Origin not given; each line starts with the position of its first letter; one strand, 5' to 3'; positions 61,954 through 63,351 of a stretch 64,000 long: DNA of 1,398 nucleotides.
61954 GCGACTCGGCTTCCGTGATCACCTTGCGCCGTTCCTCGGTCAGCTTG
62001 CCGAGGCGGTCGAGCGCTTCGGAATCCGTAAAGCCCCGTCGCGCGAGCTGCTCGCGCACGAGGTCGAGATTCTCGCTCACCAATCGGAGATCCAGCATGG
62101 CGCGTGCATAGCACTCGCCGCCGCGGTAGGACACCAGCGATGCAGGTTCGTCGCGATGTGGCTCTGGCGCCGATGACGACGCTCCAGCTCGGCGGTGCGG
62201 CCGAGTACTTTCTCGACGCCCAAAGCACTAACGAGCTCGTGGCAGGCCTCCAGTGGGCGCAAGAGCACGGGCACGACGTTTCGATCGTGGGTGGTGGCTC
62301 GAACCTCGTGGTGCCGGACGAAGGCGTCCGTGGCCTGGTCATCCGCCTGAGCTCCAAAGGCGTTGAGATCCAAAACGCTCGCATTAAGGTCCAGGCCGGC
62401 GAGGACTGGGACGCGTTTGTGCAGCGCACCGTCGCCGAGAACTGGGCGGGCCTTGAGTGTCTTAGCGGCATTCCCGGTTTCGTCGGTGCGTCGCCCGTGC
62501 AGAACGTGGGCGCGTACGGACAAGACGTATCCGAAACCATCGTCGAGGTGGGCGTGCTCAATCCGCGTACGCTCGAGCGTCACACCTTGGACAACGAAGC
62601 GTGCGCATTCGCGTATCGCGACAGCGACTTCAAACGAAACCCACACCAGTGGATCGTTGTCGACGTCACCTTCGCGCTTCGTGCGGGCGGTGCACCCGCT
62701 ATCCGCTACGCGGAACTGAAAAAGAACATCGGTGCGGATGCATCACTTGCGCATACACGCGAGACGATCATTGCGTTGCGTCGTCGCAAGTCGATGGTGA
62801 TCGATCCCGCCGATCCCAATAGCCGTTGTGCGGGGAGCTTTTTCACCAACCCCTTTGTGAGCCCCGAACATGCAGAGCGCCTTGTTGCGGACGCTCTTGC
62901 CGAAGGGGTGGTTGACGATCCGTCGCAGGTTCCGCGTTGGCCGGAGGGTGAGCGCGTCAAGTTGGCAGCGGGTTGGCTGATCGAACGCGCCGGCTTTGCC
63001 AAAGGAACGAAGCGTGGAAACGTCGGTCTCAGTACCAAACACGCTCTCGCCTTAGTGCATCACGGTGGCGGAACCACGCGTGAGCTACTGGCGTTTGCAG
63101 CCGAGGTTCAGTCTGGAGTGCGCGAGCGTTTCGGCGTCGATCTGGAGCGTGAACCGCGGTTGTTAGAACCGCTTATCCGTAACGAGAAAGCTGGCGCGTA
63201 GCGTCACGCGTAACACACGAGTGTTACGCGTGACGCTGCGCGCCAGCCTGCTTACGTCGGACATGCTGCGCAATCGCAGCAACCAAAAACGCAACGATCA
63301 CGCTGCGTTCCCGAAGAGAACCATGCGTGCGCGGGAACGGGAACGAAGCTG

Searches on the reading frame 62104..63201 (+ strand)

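Call 99: search_protein_families(library=pfam, proteins=[window:62104-63201:+], max_evalue=0.001)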
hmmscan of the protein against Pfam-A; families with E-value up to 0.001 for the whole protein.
window:62104-63201:+ (365 aa): 2 families
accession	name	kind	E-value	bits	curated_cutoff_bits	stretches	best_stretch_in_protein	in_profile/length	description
PF02873.21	MurB_C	-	6.7e-24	84.4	27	1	219-353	3-98/99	UDP-N-acetylenolpyruvoylglucosamine reductase, C-terminal domain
PF01565.28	FAD_binding_4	-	7.8e-21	74.7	26.4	1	35-154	3-131/139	FAD binding domain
